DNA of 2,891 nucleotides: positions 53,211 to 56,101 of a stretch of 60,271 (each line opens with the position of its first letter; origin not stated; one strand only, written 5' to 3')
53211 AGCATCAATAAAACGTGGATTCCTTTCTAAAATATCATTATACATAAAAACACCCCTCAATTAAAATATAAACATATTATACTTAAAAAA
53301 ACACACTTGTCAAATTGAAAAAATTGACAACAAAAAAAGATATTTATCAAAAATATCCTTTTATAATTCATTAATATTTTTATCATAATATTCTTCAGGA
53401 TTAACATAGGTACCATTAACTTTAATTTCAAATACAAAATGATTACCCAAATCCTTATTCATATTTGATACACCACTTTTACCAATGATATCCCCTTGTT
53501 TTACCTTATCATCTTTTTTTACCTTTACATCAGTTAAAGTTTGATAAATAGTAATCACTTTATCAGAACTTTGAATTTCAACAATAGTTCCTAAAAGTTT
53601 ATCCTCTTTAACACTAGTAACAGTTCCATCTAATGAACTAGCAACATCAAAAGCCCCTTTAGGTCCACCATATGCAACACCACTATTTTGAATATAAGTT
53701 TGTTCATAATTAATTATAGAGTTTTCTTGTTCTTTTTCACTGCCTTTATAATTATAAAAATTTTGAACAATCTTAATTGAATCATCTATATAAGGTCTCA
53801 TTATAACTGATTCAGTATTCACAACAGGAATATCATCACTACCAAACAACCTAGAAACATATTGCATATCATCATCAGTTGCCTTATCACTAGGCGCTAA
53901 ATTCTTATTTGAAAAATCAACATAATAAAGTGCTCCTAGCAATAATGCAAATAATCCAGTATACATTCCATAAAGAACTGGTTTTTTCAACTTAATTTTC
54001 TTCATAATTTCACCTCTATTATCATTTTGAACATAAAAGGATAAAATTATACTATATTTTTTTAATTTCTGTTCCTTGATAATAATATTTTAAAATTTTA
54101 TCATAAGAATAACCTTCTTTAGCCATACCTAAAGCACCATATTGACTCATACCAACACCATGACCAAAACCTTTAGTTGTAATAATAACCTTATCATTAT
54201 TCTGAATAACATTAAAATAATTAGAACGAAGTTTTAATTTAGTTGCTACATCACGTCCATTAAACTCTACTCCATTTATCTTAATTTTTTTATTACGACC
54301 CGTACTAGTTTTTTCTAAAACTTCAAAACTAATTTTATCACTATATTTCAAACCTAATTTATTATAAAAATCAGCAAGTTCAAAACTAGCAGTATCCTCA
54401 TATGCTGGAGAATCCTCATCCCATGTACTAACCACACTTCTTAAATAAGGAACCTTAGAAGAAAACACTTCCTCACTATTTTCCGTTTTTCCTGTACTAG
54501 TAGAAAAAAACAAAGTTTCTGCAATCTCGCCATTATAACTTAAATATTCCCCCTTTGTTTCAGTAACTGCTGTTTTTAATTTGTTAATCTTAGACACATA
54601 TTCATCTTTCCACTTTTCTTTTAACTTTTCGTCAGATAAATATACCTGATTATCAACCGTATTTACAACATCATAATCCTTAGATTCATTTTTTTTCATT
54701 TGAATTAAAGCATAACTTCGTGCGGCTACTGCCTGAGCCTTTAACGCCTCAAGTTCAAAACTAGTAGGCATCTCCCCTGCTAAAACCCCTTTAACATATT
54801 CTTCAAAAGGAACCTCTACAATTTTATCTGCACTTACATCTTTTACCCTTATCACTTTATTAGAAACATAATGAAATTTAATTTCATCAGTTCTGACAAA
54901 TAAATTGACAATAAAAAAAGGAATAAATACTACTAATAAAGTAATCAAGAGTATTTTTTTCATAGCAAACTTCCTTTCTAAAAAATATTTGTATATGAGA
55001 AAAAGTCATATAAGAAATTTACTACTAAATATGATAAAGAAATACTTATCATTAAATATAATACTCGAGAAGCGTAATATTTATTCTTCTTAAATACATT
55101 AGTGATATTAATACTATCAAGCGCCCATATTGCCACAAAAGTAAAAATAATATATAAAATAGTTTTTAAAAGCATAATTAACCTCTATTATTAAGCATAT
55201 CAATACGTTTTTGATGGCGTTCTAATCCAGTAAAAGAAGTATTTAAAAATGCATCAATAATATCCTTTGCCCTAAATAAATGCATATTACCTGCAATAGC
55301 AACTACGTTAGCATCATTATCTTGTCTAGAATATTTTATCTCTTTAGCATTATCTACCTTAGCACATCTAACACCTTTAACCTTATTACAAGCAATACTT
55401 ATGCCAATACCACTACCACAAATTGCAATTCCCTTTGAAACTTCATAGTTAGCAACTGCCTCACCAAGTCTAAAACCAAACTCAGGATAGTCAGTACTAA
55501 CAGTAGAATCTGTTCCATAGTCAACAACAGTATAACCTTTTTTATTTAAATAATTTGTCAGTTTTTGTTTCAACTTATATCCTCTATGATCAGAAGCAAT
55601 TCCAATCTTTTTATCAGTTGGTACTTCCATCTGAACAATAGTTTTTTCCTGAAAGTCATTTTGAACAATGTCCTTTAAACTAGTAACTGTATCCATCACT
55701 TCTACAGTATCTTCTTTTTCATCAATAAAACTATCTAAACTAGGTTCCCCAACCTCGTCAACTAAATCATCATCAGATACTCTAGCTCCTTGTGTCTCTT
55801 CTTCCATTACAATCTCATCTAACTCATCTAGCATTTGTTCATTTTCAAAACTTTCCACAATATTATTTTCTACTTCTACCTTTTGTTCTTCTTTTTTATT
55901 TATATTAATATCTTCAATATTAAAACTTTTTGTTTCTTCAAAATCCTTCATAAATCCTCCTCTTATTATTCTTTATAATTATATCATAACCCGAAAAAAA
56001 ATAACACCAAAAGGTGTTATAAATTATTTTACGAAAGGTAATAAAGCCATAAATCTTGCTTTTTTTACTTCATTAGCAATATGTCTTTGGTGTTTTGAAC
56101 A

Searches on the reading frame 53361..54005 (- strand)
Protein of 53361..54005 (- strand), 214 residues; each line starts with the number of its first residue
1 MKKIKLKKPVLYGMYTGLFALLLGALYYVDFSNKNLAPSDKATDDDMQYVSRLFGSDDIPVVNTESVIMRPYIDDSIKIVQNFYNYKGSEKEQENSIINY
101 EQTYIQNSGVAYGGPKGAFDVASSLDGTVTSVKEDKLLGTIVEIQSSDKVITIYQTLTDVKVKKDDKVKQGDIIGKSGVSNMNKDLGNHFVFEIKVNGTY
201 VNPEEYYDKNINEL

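Call 3: search_protein_families(library=pfam, proteins=[window:53361-54005:-], max_evalue=0.01)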
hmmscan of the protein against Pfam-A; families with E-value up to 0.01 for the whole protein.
window:53361-54005:- (214 aa): 2 families
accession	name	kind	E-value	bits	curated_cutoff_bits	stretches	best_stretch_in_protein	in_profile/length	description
PF01551.29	Peptidase_M23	-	5.9e-19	68.5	28.7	1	107-203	3-96/96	Peptidase family M23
PF13533.13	Biotin_lipoyl_2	-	0.0023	18.2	29.8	0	157-174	11-28/32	Biotin-lipoyl like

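Call 4: search_protein_families(library=ncbifam, proteins=[window:53361-54005:-], max_evalue=0.01)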
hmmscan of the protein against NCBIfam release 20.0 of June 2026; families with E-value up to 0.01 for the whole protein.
window:53361-54005:- (214 aa): 10 families
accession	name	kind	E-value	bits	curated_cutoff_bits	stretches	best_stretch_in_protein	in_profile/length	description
NF053738.1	S2SprSpoIIQBc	equivalog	6.2e-50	170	250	1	2-214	16-230/232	stage II sporulation protein SpoIIQ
NF052530.1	Heli_ShapePgp3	exception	2.8e-12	46.4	300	1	120-209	179-266/270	peptidoglycan metallopeptidase Pgp3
NF052529.1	PG_M23_Pgp6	exception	3.3e-10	39.2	600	1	120-210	347-435/452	peptidoglycan metallopeptidase Pgp6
NF008652.0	PRK11649.1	equivalog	9.1e-10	37.8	341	1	108-203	314-406/439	murein DD-endopeptidase MepM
NF053824.1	PdgNdpepShyC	equivalog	5.8e-09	35.3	700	1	108-203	297-389/429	peptidoglycan DD-endopeptidase ShyC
NF053825.1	PdgNdpepShyA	equivalog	1.1e-07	30.9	700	1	108-203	297-389/425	peptidoglycan DD-endopeptidase ShyA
NF041208.1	celldiv_DipM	equivalog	1.7e-06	27.5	740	1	135-207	347-417/419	cell division endopeptidase DipM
NF040883.1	amid_act_ActS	equivalog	0.00029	20.2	375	1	97-207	126-233/242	amidase activator ActS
NF052336.1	PdgHdaseHSB100310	equivalog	0.00051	19.5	500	1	124-208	73-156/316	peptidoglycan hydrolase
NF050804.1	CellDivDipMCaul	equivalog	0.0013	17.7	900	1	106-186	527-607/634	cell division endopeptidase DipM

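Call 13: find_related_loci(query=window:53364-54005:-, collection=genome_contigs, flank=8000)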
Query window:53364-54005:- (214 aa) in genome_contigs; peptide patterns used: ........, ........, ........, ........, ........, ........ (x = any residue, [..] = any of these).
600 stretches matched a pattern (row limit reached: there are more); 69 encode a relative of the query (tblastn E <= 1e-3); 69 distinct loci.
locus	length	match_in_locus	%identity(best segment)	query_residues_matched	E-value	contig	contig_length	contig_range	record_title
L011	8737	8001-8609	81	12-214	5e-108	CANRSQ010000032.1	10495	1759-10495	MAG TPA_asm: uncultured Tenericutes bacterium isolate SRR15730529_bin.1_metawrap_v1.3_MAG genome assembly, contig: NODE.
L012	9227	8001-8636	76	1-214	2e-107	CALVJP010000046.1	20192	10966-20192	MAG: uncultured Bacilli bacterium isolate E13__bin113 genome assembly, contig: E13__k127_1066786, whole genome shotgun s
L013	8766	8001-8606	81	12-214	2e-106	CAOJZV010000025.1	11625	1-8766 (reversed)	MAG TPA_asm: uncultured Firmicutes bacterium isolate SRR17684644_bin.21_metawrap_v1.3_MAG genome assembly, contig: NODE.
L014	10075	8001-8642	73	1-214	7e-105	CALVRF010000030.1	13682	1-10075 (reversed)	MAG: uncultured Bacilli bacterium isolate BRZ_GA__bin21 genome assembly, contig: BRZ_GA__NODE_6355_length_13682_cov_7.12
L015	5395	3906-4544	74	1-214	6e-104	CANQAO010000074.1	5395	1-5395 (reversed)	MAG: uncultured Bacilli bacterium isolate Lapin-004__bin115 genome assembly, contig: Lapin-004__NODE_20707_length_5395_c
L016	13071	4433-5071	72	1-214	2e-102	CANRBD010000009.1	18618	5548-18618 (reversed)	MAG: uncultured Bacilli bacterium isolate Lapin-030__bin1 genome assembly, contig: Lapin-030__NODE_4134_length_18618_cov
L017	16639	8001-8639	72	1-214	3e-100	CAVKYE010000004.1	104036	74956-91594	Vescimonas coprocola isolate H07683-L1_cleanbin_000026 genome assembly, contig: Spades_H07683-L1_contig_52, whole genome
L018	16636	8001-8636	71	1-214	2e-99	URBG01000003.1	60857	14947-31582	uncultured Tenericutes bacterium isolate UMGS841 genome assembly, contig: NODE_224_length_60857_cov_3.676491, whole geno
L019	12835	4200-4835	71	1-214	4e-99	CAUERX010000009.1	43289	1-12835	MAG TPA_asm: uncultured bacterium isolate ERR10149238_bin.39_MetaWRAP_v1.3_MAG genome assembly, contig: ERZ19085884.560,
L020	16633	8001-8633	70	1-214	2e-98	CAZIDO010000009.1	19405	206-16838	MAG TPA_asm: uncultured Muribaculaceae bacterium isolate SRP192927_co4_7 genome assembly, contig: NODE_5600_length_19405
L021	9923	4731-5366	70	1-214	7e-97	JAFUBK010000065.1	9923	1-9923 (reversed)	MAG: Bacilli bacterium isolate RGIG4341 Roe_deer_Jejunum-1__c84508, whole genome shotgun sequence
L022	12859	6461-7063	78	12-214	4e-96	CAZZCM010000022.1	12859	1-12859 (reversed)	MAG TPA_asm: uncultured Muribaculaceae bacterium isolate SRP222994_co1_288 genome assembly, contig: NODE_10288_length_12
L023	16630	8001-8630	67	1-212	4e-91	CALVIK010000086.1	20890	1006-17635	MAG: uncultured Bacilli bacterium isolate E08__bin338 genome assembly, contig: E08__k127_6619369, whole genome shotgun s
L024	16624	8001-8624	65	5-214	1e-90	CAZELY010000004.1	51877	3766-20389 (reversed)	MAG TPA_asm: uncultured Muribaculaceae bacterium isolate SRP278969_co1_137 genome assembly, contig: NODE_430_length_5187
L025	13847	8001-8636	70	1-214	4e-99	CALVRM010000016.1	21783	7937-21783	MAG: uncultured Bacilli bacterium isolate E13__bin176 genome assembly, contig: E13__k127_1313320, whole genome shotgun s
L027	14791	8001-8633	68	1-212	1e-84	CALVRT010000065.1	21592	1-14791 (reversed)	MAG: uncultured Bacilli bacterium isolate E0_DP__bin64 genome assembly, contig: E0_DP__k127_3556152, whole genome shotgu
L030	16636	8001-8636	55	1-214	8e-72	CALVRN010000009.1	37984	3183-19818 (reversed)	MAG: uncultured Bacilli bacterium isolate BRZ_ID__bin45 genome assembly, contig: BRZ_ID__NODE_1578_length_37984_cov_26.9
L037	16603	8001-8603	51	9-214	1e-63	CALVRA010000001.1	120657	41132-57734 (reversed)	MAG: uncultured Bacilli bacterium isolate BRZ_CL__bin38 genome assembly, contig: BRZ_CL__NODE_216_length_120657_cov_12.4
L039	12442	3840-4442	50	11-214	3e-63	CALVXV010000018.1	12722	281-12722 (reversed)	MAG: uncultured Bacilli bacterium isolate BRZ_MN__bin27 genome assembly, contig: BRZ_MN__NODE_3589_length_12722_cov_10.7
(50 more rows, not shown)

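Call 47: find_encoding_contigs(protein=window:53361-54005:-, flank=6000, max_places=10)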
Protein window:53361-54005:- (214 aa): 22 contigs read that carry it; 10 places shown.
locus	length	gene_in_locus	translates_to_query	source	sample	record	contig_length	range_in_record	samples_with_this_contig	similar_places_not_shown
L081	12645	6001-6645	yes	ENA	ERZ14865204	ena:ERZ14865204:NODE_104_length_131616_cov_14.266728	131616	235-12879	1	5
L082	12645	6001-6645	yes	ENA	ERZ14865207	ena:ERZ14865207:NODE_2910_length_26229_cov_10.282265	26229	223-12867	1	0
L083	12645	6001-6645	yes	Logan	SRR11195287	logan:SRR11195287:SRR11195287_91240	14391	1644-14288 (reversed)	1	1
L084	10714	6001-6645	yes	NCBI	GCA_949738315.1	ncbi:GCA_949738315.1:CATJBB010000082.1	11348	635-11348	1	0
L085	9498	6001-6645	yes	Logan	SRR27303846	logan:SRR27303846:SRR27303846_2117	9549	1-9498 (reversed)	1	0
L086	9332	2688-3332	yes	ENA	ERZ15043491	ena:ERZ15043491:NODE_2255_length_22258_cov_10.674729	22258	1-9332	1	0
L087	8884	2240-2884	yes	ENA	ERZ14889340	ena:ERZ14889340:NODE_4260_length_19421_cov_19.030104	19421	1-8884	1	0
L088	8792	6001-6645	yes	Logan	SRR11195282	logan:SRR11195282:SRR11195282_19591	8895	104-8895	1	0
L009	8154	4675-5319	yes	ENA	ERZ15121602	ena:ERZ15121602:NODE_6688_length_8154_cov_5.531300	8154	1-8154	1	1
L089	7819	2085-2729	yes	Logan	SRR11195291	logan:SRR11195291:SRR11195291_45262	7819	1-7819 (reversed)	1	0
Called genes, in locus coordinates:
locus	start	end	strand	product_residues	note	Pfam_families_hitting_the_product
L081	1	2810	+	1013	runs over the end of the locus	?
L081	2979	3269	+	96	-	PF01250:Ribosomal_S6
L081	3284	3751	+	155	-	PF00436:SSB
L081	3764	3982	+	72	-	PF01084:Ribosomal_S18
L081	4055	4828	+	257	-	PF02502:LacAB_rpiB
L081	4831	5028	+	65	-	PF06612:DUF1146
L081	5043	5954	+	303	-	PF08486:SpoIID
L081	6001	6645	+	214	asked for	PF01551:Peptidase_M23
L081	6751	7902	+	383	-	PF02457:DAC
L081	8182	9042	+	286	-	PF10543:ORF6N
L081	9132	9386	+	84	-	PF12116:SpoIIID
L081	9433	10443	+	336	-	PF06723:MreB_Mbl, PF00022:Actin (weak), PF00012:HSP70, PF14450:FtsA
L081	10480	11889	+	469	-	PF02127:Peptidase_M18, PF05343:Peptidase_M42 (weak)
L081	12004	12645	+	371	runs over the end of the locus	PF06941:NT5C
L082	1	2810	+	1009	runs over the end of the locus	?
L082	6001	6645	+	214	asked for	PF01551:Peptidase_M23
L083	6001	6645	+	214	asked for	PF01551:Peptidase_M23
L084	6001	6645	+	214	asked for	PF01551:Peptidase_M23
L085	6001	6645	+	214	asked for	PF01551:Peptidase_M23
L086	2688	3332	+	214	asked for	PF01551:Peptidase_M23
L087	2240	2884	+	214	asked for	PF01551:Peptidase_M23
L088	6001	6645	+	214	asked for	PF01551:Peptidase_M23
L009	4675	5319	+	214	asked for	PF01551:Peptidase_M23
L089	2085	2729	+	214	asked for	PF01551:Peptidase_M23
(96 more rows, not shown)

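Call 48: search_protein_families(library=pfam, proteins=[L024:8663-10399:+, L025:8681-9304:+, L030:8706-9977:+, L039:4585-5904:+, L039:5894-6784:+, L027:8808-9656:-, L027:9657-10259:-, L027:10655-12133:-, L020:9048-10139:+, L018:8743-9603:+], max_evalue=0.001)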
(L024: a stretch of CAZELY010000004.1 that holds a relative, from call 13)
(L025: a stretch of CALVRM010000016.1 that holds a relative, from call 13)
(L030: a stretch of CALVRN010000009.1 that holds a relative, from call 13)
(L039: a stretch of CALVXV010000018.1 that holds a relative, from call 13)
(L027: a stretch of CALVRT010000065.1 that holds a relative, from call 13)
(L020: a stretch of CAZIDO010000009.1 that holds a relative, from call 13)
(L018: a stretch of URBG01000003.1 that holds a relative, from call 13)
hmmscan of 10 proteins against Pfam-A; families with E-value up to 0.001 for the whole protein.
L024:8663-10399:+ (578 aa): 0 families

L025:8681-9304:+ (207 aa): 0 families

L030:8706-9977:+ (423 aa): 2 families
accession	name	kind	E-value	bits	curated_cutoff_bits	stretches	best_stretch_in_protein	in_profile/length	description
PF13173.12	AAA_14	-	1.4e-35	122.5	27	1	42-170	4-129/129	AAA domain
PF13635.12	DUF4143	-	1.7e-20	73.8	28.1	1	219-361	1-149/160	Domain of unknown function (DUF4143)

L039:4585-5904:+ (439 aa): 3 families
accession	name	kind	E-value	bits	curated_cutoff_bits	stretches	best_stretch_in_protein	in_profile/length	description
PF13304.12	AAA_21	-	1.5e-27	97.9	27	1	45-377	2-301/304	AAA domain, putative AbiEii toxin, Type IV TA system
PF00005.33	ABC_tran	-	9.1e-06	26.7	25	0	46-104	15-73/137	ABC transporter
PF02463.25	SMC_N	-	2.3e-05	24.4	40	0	36-64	20-46/220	RecF/RecN/SMC N terminal domain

L039:5894-6784:+ (296 aa): 1 family
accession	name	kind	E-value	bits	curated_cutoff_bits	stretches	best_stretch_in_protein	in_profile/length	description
PF13707.11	RloB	-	1.7e-20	74.5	31.5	1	22-291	1-194/195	RloB-like protein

L027:8808-9656:- (282 aa): 1 family
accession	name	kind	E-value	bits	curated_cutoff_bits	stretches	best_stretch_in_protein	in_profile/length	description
PF08843.17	AbiEii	-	1.4e-35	123.8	22.5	1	33-254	2-225/238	Nucleotidyl transferase AbiEii toxin, Type IV TA system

L027:9657-10259:- (200 aa): 1 family
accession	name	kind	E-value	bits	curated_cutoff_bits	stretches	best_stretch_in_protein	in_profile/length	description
PF13338.12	AbiEi_4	-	6.5e-05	23.4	25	1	10-53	3-46/49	Transcriptional regulator, AbiEi antitoxin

L027:10655-12133:- (492 aa): 3 families
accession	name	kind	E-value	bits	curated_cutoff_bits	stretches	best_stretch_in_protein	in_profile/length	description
PF25043.1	DUF7788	-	2e-37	129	27.1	1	298-472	2-186/221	Domain of unknown function (DUF7788)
PF11443.14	DUF2828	-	3e-21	76.2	29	2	182-285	283-393/405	Domain of unknown function (DUF2828)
PF13519.12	VWA_2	-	0.00086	20.3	27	0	298-402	1-106/107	von Willebrand factor type A domain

L020:9048-10139:+ (363 aa): 3 families
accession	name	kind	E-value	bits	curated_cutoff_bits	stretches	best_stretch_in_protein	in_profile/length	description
PF06114.19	Peptidase_M78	-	4.3e-06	27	22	1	264-337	43-116/123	IrrE N-terminal-like domain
PF01381.28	HTH_3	-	6.6e-06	26.5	23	1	23-74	1-52/55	Helix-turn-helix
PF13443.12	HTH_26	-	0.00019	22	22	1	23-57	2-37/63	Cro/C1-type HTH DNA-binding domain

L018:8743-9603:+ (286 aa): 1 family
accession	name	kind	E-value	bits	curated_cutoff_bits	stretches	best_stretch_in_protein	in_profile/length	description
PF09479.16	Flg_new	-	1.8e-09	38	27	1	235-281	16-64/65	Listeria-Bacteroides repeat domain (List_Bact_rpt)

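Call 49: search_protein_families(library=padloc, proteins=[L024:8663-10399:+, L025:8681-9304:+, L030:8706-9977:+, L039:4585-5904:+, L039:5894-6784:+, L027:8808-9656:-, L027:9657-10259:-, L027:10655-12133:-, L037:9666-10982:-, L037:10979-11845:-], max_evalue=0.001)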
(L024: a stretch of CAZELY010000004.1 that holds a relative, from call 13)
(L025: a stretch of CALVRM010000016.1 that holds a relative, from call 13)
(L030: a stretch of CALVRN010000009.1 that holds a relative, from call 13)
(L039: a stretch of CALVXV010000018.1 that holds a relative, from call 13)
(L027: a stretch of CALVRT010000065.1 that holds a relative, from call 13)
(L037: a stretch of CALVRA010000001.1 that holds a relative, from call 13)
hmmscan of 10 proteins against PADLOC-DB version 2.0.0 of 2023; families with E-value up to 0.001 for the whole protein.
L024:8663-10399:+ (578 aa): 0 families

L025:8681-9304:+ (207 aa): 1 family
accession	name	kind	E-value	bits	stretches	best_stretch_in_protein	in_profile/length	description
PDLC02470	BrxB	-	5.9e-05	21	1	13-121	45-155/185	BrxB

L030:8706-9977:+ (423 aa): 7 families
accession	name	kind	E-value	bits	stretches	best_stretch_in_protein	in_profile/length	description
PDLC04787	PDC-S01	-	1.5e-158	526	1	20-421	5-408/412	-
PDLC04789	PDC-S01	-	1.1e-42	144.4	1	30-370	7-340/375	-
PDLC04791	PDC-S01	-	2.6e-29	100.1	1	37-408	16-386/395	-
PDLC04790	PDC-S01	-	1.8e-22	77.6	1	19-360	6-356/422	-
PDLC04786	PDC-S01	-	3.7e-19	66.8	1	44-368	24-384/439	-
PDLC04792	PDC-S01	-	3.3e-11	40.4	1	29-180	9-162/452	-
PDLC04140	mad8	-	0.00034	18.2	1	44-190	31-113/314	mads_8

L039:4585-5904:+ (439 aa): 31 families (the best 25 are shown)
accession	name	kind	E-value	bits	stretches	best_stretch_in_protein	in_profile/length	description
PDLC02335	AbiLi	-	2.8e-78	261.3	1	1-434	49-288/326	AbiLi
PDLC02980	AriA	-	1.4e-28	98.7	1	44-376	1-300/304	-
PDLC04176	HEC-01A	-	1.8e-18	65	1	43-428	24-366/371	-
PDLC04175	HEC-01A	-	3.8e-17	60.4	2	288-405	220-335/363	-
PDLC04182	HEC-01A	-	1.8e-15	54.8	1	2-407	4-377/406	-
PDLC04178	HEC-01A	-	6.1e-15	53.2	1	287-408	232-359/399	-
PDLC04426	PDC-M12A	-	7.6e-14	49.9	2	1-181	1-181/369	-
PDLC04177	HEC-01A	-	1e-13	49.1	1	45-398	29-359/393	-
PDLC04180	HEC-01A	-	6.7e-13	46.6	1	309-401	246-343/382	-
PDLC04541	PDC-M25A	-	1.1e-12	45.7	1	307-405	240-338/380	-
PDLC04570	PDC-M31A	-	1.7e-12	45.2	1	303-432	256-394/395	-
PDLC04183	HEC-01A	-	4.1e-12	43.9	1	225-405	188-372/402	-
PDLC04393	PDC-M07A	-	1.6e-10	38.5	1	47-410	26-386/435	-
PDLC04135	mad3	-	7.9e-10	36.8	1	39-423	23-368/374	mads_3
PDLC04392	PDC-M07A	-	2.4e-09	34.7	1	47-411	26-385/432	-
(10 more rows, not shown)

L039:5894-6784:+ (296 aa): 1 family
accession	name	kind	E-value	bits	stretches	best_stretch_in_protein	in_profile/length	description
PDLC02337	AbiLii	-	1.7e-16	59.3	1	11-270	22-112/170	AbiLii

L027:8808-9656:- (282 aa): 21 families
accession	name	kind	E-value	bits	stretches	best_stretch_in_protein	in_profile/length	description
PDLC02288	AbiEii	-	3e-87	290.2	1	2-276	9-275/294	AbiEii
PDLC02312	AbiEii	-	9.2e-41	137.8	1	16-227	22-235/299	AbiEii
PDLC02320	AbiEii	-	9.5e-37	124.2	1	135-276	1-144/147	AbiEii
PDLC02319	AbiEii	-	1.2e-28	98.5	1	34-275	6-233/241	AbiEii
PDLC02326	AbiEii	-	8.2e-26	88.6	1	5-121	6-118/133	AbiEii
PDLC02291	AbiEii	-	3e-24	83.9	1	5-222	18-223/310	AbiEii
PDLC02304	AbiEii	-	6.4e-19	66.9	1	9-235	6-226/260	AbiEii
PDLC02310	AbiEii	-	1.5e-17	61.9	1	17-267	13-262/265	AbiEii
PDLC02306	AbiEii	-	7.9e-13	46.6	1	156-268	162-272/280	AbiEii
PDLC02314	AbiEii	-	2.4e-11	41.4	1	8-221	15-226/290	AbiEii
PDLC02311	AbiEii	-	5e-10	37.6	1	9-271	6-257/283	AbiEii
PDLC02329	AbiEii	-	3.2e-08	31.2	1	21-111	31-116/294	AbiEii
PDLC02301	AbiEii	-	1.1e-07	29.8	0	35-73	53-91/291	AbiEii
PDLC02300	AbiEii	-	7e-07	27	1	30-70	25-65/259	AbiEii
PDLC02295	AbiEii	-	1.7e-06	25.5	0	164-221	160-214/261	AbiEii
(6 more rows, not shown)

L027:9657-10259:- (200 aa): 21 families
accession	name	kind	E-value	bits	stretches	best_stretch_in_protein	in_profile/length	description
PDLC02225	AbiEi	-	1.2e-63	212.4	1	2-199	2-194/198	AbiEi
PDLC02265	AbiEi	-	3.5e-31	106.5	1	8-199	5-197/198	AbiEi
PDLC02248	AbiEi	-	1.5e-28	97.9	1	6-198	3-196/198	AbiEi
PDLC02283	AbiEi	-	3.4e-24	83.7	1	9-192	8-193/201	AbiEi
PDLC02245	AbiEi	-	1.4e-22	78.3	1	15-200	7-194/194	AbiEi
PDLC02275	AbiEi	-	3.5e-21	74.1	1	12-194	4-178/184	AbiEi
PDLC02239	AbiEi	-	8.9e-21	72.5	1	22-199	13-193/195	AbiEi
PDLC02263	AbiEi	-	2.1e-20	71.6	1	6-199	49-244/244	AbiEi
PDLC02262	AbiEi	-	5.3e-19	66.6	1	5-200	13-206/206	AbiEi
PDLC02249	AbiEi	-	6.6e-17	59.9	1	5-188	3-178/184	AbiEi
PDLC02238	AbiEi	-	1.1e-16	59.2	1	33-197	15-176/180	AbiEi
PDLC02254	AbiEi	-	1.1e-15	55.8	1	19-189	16-187/197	AbiEi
PDLC02228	AbiEi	-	4.7e-15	53.5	1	5-118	25-136/216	AbiEi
PDLC02253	AbiEi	-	2.8e-14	51.2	1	6-104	3-101/112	AbiEi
PDLC02260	AbiEi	-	3.6e-14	50.7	1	7-103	4-104/131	AbiEi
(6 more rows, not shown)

L027:10655-12133:- (492 aa): 0 families

L037:9666-10982:- (438 aa): 2 families
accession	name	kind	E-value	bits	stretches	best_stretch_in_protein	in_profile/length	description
PDLC02903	pVip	-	3.6e-15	54.1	1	93-242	7-145/257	Viperins not associated with kinases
PDLC02904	pVip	-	6.1e-11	40.3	1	87-245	5-152/262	Viperins associated with kinases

L037:10979-11845:- (288 aa): 1 family
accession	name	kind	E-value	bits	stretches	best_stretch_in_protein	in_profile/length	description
PDLC04134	mad2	-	1.2e-10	38.9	1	81-242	267-425/492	mads_2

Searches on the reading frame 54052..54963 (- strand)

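Call 3: search_protein_families(library=pfam, proteins=[window:54052-54963:-], max_evalue=0.01)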
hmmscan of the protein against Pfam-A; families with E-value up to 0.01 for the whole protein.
window:54052-54963:- (303 aa): 1 family
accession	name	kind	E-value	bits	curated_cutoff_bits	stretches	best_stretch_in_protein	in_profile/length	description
PF08486.15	SpoIID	-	8.6e-27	94.1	23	1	45-143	5-97/97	Stage II sporulation protein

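Call 4: search_protein_families(library=ncbifam, proteins=[window:54052-54963:-], max_evalue=0.01)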
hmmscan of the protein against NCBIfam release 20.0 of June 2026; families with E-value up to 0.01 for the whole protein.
window:54052-54963:- (303 aa): 2 families
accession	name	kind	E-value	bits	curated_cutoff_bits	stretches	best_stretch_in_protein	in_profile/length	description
TIGR02870.1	spore_II_D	equivalog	6e-98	328.1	234.75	1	35-303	56-338/338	stage II sporulation protein D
TIGR02669.1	SpoIID_LytB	domain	3.5e-71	240.3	83.3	1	47-302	2-270/270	SpoIID/LytB domain-containing protein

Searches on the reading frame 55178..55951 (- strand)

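Call 3: search_protein_families(library=pfam, proteins=[window:55178-55951:-], max_evalue=0.01)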
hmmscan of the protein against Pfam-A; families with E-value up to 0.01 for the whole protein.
window:55178-55951:- (257 aa): 2 families
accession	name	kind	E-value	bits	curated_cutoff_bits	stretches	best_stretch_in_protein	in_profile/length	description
PF02502.23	LacAB_rpiB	-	3.6e-47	160.2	24.7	1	116-253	1-138/138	Ribose/Galactose Isomerase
PF21981.2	RecX_HTH3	-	0.0051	17.4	26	0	114-141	13-40/48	RecX, third three-helix domain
